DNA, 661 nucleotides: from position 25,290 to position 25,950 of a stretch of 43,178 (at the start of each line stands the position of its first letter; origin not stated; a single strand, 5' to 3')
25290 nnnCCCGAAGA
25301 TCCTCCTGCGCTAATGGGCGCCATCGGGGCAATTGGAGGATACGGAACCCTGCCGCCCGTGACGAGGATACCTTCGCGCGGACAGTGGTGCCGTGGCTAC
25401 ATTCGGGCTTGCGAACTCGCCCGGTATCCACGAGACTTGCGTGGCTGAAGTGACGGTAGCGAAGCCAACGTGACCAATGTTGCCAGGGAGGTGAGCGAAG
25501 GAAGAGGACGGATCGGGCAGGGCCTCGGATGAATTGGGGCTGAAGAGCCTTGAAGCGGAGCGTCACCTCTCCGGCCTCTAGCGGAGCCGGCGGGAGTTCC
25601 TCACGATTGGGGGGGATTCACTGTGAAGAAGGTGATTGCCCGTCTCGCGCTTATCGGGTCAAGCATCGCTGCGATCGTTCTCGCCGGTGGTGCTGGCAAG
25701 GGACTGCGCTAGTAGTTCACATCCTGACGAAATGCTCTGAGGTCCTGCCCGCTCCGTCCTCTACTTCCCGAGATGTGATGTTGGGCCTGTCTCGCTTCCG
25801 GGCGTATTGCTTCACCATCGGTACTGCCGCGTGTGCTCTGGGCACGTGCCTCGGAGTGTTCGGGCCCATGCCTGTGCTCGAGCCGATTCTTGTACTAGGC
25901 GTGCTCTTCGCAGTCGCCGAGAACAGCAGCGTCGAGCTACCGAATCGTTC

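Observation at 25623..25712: Second 29-codon ORF, collinear without gaps with the one at 4405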

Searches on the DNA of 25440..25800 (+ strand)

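Call 76: search_rna_families(source=window, start=25440, end=25800, threshold=evalue, max_evalue=10)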
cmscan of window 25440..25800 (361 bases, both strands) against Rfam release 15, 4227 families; matches with E-value up to 10: 3.
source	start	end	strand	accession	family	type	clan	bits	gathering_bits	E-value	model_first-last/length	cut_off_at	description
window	25554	25615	+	RF01787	drz-agam-1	Gene; ribozyme;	-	15.8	37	1.3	1-82/82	no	drz-agam-1 ribozyme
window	25585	25676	+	RF02479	GlsR13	Gene; snRNA; snoRNA; CD-box;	-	11.7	100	4.9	1-100/100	no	Small nucleolar RNA GlsR13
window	25441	25460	+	RF01124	sR36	Gene; snRNA; snoRNA; CD-box;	-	9.4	55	6.9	1-55/55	no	Small nucleolar RNA sR36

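Call 80: build_rna_model(alignment_id=A6, structure=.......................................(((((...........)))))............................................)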
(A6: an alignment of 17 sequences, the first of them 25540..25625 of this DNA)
Model R1 built from alignment A6 (17 sequences, 104 columns); structure: as given.
model positions 83; base pairs 5; branch points 0; effective number of sequences 17; information 0.655 bits per position. Calibrated on 0.2 Mb of random sequence (short: E-values are rough).
structure used (alignment columns):
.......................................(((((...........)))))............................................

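Call 81: search_with_rna_model(model_id=R1, sources=[window, L001, L002, L003, L004, L005, L006, L007, L008, L009, L010, L011, L012, L013, L014, L015, L016, L017, L018, L019, L020, L031, L032, L037, L039, L081, L082, L083, L084, L085, L086, L087, L089, L090, L161, L162, L163, L164, L165, L166, L167, L168, L169], max_evalue=10, make_alignment=true)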
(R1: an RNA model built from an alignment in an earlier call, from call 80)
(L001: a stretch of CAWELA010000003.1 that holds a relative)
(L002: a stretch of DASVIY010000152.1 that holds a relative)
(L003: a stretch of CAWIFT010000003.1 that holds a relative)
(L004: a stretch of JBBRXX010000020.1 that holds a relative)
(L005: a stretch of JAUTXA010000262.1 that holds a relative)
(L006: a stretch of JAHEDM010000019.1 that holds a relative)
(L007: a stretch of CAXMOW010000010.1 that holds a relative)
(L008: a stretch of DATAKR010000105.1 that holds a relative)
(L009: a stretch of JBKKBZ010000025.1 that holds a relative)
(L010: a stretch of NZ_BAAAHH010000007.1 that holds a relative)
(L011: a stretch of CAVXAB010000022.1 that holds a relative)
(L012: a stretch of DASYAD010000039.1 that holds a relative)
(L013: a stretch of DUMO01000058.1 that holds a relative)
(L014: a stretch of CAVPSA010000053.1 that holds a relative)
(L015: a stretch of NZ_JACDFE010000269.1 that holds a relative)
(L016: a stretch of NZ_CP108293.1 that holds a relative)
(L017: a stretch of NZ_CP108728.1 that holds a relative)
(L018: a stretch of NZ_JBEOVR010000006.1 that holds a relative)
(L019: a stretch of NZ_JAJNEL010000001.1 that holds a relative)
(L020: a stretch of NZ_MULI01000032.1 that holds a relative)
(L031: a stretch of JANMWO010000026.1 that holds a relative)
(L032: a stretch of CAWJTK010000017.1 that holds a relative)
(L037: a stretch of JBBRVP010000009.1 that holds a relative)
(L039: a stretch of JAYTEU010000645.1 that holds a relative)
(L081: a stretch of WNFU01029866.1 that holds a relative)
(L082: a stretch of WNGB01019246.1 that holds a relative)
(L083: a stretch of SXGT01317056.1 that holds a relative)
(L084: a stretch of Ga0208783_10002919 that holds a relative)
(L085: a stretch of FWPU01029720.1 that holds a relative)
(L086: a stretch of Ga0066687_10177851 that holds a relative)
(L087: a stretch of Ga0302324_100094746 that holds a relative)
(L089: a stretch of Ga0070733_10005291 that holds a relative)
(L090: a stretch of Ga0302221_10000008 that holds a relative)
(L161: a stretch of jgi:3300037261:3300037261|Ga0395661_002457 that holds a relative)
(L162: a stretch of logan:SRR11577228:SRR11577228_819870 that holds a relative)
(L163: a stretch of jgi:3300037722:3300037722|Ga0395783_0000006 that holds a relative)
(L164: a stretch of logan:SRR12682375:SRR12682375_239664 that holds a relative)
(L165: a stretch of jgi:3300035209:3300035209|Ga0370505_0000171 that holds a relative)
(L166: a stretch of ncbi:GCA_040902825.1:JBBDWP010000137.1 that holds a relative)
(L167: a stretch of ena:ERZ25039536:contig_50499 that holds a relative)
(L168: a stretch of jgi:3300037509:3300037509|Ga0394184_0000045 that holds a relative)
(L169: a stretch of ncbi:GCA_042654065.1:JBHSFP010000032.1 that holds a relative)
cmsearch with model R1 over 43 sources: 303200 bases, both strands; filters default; matches with E-value up to 10: 26.
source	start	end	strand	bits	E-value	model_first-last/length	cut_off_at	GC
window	25540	25625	+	77.9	2.7e-15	1-83/83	no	0.64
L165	116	200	+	77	4.3e-15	1-83/83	no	0.65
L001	2723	2809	+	75.8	8.1e-15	1-83/83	no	0.6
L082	1733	1816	+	69.8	1.7e-13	1-83/83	no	0.62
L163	3760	3846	+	69.5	2e-13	1-83/83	no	0.61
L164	2566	2652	+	69.5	2e-13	1-83/83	no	0.61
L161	2145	2229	+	66.5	9.1e-13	1-83/83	no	0.62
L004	2731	2814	+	64.4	2.6e-12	1-83/83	no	0.65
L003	2655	2739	+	62.4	7.3e-12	1-83/83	no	0.65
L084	1719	1801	+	60.9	1.5e-11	1-83/83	no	0.65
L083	1643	1728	+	50.8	2.7e-09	1-83/83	no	0.65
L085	1272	1354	+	49.5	5.1e-09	1-83/83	no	0.66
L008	2666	2751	+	49.5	5.1e-09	1-83/83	no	0.65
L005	1591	1679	+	47.4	1.5e-08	1-83/83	no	0.61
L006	2260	2342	+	45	5e-08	1-83/83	no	0.51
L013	2035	2120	+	41.5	3e-07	1-83/83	no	0.42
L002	2386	2476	+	40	6.5e-07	1-83/83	no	0.57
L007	2602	2690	+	37.9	1.9e-06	1-83/83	no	0.52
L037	2187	2272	+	19.4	0.022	1-83/83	no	0.67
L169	6735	6776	-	14.1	0.34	1-83/83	no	0.62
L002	691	735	+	10.8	1.8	1-83/83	no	0.73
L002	3421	3477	-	9.7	3.2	1-83/83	no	0.68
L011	3687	3737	-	9.1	4.3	1-83/83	no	0.75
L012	3687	3737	-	9.1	4.4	1-83/83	no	0.73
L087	3080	3141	-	8.8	5.1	31-83/83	no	0.58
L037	4944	5031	+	7.5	9.7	1-83/83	no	0.66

Alignment A7: 26 matches aligned to the model, 132 columns, each read 5' to 3' on its own strand. Consensus structure (alignment columns), stored with it:
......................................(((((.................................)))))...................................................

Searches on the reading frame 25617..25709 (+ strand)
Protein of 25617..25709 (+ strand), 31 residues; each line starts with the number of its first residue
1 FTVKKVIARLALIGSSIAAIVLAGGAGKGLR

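Call 8: search_protein_families(library=ncbifam, proteins=[window:25623-25709:+], max_evalue=10)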
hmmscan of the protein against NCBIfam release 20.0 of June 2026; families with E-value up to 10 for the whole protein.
seq(29 aa): 0 families

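Call 9: search_protein_families(library=pfam, proteins=[window:25623-25709:+], max_evalue=1)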
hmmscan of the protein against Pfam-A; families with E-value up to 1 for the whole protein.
seq(29 aa): 0 families

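Call 51: list_cluster_members(proteins=[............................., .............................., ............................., window:25623-25709:+, window:4405-4491:+, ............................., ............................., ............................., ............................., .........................])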
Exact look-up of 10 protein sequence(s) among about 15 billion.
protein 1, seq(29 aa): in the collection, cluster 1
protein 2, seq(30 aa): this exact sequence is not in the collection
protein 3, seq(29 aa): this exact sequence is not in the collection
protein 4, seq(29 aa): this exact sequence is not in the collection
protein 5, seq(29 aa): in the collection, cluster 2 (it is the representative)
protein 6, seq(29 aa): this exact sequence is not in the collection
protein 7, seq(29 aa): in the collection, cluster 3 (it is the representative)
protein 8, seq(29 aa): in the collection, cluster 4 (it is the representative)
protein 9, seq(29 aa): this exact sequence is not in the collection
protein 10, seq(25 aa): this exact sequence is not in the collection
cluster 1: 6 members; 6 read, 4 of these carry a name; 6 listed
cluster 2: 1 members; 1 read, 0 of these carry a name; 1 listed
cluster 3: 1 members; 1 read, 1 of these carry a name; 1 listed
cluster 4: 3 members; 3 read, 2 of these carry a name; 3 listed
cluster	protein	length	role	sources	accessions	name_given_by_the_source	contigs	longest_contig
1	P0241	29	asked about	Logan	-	-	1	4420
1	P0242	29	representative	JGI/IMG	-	hypothetical protein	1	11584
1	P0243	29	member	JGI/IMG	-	hypothetical protein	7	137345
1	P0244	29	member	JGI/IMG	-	hypothetical protein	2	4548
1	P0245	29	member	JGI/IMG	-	hypothetical protein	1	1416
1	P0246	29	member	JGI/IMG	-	-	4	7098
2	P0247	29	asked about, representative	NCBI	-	-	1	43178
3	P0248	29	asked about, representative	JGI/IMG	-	hypothetical protein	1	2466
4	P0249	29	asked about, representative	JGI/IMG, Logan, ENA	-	hypothetical protein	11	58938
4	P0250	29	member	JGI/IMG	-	hypothetical protein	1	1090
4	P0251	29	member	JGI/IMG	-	-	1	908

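Call 96: search_protein_representatives(protein=window:25617-25709:+)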
Query: 31 residues. Proteins with E-value up to 0.001 (for the whole library): 3; up to 1e-10: 0; up to 1e-30: 0. The best 3 are listed.
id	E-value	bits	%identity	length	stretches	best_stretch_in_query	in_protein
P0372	4.4e-05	37.9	83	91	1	2-31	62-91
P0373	7.6e-05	37.2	79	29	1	3-31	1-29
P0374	9.5e-05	36.9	83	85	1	2-31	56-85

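Call 99: search_protein_families(library=padloc, proteins=[window:25623-25709:+], max_evalue=0.01)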
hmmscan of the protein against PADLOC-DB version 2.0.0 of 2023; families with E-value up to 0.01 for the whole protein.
seq(29 aa): 0 families
